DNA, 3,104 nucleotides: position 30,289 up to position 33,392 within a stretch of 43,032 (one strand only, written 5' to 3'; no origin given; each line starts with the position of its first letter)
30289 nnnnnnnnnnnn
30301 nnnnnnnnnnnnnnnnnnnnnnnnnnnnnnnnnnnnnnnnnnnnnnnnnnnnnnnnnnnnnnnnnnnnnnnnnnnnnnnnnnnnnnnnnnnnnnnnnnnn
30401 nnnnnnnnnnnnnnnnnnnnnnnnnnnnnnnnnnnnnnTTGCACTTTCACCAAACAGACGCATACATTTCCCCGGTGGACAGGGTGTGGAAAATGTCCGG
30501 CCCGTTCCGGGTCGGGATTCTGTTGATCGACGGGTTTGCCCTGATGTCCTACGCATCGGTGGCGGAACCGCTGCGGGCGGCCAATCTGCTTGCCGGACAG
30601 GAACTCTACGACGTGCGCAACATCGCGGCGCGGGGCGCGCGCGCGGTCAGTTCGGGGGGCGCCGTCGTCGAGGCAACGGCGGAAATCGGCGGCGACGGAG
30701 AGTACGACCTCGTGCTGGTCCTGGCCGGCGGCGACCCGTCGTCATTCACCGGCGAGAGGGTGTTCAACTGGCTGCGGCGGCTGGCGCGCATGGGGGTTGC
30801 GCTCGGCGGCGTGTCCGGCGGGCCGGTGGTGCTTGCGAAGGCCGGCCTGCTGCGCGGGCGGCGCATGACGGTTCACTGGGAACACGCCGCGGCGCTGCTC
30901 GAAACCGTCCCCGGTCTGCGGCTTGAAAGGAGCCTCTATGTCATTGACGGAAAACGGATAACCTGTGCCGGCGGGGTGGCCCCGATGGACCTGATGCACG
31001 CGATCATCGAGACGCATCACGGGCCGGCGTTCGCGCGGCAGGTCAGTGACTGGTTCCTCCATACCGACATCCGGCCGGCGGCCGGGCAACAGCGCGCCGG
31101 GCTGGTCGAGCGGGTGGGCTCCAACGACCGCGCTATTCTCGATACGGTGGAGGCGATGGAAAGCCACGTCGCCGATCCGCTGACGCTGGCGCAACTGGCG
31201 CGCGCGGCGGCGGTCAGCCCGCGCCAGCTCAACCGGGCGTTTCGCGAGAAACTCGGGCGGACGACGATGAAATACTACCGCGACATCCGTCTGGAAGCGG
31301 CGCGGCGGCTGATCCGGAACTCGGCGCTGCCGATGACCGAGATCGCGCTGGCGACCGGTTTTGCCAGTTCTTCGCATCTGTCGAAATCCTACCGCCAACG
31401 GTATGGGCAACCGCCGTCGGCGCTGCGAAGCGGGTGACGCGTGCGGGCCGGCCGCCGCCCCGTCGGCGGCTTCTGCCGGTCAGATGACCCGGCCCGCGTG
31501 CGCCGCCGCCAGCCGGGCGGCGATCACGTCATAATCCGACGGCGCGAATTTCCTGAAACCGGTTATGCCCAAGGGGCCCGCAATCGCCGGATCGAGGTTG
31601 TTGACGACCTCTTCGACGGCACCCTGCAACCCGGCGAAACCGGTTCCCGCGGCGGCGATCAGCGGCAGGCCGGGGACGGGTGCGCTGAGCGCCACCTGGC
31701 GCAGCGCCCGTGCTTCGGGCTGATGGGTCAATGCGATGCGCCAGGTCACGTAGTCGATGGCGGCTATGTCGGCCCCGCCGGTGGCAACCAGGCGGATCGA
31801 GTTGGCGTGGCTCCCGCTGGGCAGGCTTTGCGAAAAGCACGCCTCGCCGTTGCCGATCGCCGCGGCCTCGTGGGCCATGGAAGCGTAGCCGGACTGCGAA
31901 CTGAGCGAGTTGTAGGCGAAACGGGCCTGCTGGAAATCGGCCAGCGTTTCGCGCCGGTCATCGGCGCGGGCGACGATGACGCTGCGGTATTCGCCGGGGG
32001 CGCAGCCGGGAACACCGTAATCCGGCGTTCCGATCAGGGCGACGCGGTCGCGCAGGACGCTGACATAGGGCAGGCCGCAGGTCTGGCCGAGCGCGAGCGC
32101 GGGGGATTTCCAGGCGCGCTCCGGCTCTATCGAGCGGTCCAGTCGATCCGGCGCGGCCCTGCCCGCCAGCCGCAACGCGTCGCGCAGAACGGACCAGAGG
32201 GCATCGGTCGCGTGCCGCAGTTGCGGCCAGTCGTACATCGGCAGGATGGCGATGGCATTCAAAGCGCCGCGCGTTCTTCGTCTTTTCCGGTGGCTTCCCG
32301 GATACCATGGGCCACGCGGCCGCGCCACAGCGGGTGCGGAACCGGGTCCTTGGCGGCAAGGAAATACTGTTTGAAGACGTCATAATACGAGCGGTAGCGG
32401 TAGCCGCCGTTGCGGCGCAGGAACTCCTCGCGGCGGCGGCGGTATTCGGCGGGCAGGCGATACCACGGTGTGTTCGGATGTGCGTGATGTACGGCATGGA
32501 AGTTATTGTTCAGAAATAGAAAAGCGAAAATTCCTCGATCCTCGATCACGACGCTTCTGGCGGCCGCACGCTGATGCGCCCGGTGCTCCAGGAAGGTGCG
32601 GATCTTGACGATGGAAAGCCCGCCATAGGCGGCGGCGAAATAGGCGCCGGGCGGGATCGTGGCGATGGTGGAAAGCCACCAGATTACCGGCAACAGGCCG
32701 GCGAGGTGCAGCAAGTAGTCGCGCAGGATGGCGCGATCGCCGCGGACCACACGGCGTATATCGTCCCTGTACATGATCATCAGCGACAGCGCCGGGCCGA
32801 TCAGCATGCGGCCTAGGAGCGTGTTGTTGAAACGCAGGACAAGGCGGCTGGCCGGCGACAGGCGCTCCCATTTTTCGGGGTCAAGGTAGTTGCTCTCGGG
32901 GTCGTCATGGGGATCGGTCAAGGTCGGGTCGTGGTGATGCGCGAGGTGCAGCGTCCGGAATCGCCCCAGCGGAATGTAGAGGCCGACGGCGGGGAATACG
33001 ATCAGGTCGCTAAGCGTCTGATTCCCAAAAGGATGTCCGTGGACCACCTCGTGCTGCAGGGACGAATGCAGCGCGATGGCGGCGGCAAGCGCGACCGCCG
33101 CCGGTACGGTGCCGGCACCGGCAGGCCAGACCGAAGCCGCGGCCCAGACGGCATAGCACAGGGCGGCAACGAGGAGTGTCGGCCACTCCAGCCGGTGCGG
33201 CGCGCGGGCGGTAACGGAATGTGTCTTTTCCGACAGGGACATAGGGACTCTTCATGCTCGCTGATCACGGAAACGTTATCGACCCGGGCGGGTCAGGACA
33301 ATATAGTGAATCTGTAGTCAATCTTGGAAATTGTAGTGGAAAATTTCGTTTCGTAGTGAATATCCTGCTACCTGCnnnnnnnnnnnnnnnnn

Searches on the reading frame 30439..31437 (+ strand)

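Call 35: search_protein_families(library=pfam, proteins=[window:30439-31437:+], max_evalue=0.001)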
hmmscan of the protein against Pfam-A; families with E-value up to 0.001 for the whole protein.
window:30439-31437:+ (332 aa): 3 families
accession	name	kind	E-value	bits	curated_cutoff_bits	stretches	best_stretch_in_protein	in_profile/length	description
PF12833.13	HTH_18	-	1.2e-24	86.8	33.6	1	253-331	1-79/80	Helix-turn-helix domain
PF01965.30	DJ-1_PfpI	-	8.3e-16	58.7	26.6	1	24-191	2-164/165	DJ-1/PfpI family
PF00165.29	HTH_AraC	-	5.6e-15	55.5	26.6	2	293-330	2-41/42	Bacterial regulatory helix-turn-helix proteins, AraC family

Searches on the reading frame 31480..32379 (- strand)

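Call 35: search_protein_families(library=pfam, proteins=[window:31480-32379:-], max_evalue=0.001)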
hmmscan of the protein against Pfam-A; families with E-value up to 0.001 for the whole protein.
window:31480-32379:- (299 aa): 1 family
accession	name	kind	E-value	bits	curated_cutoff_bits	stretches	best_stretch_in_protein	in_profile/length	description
PF12974.12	Phosphonate-bd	-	2.2e-19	70.2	27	1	97-283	53-242/242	ABC transporter, phosphonate, periplasmic substrate-binding protein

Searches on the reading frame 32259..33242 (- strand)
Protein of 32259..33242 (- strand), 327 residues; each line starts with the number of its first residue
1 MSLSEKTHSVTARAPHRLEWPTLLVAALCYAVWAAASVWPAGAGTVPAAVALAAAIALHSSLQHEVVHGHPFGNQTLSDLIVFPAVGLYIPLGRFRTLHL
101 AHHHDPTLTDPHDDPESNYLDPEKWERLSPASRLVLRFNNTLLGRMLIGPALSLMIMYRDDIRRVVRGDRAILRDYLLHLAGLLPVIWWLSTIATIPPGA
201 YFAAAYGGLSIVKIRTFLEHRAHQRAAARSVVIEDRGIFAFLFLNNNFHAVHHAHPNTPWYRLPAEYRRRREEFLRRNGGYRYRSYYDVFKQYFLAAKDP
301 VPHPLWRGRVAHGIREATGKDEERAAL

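Call 35: search_protein_families(library=pfam, proteins=[window:32259-33242:-], max_evalue=0.001)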
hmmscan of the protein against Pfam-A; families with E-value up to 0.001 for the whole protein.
window:32259-33242:- (327 aa): 1 family
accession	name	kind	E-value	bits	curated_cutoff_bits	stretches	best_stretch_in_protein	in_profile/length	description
PF00487.30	FA_desaturase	-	1e-29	104.5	29.7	1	47-284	7-252/253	Fatty acid desaturase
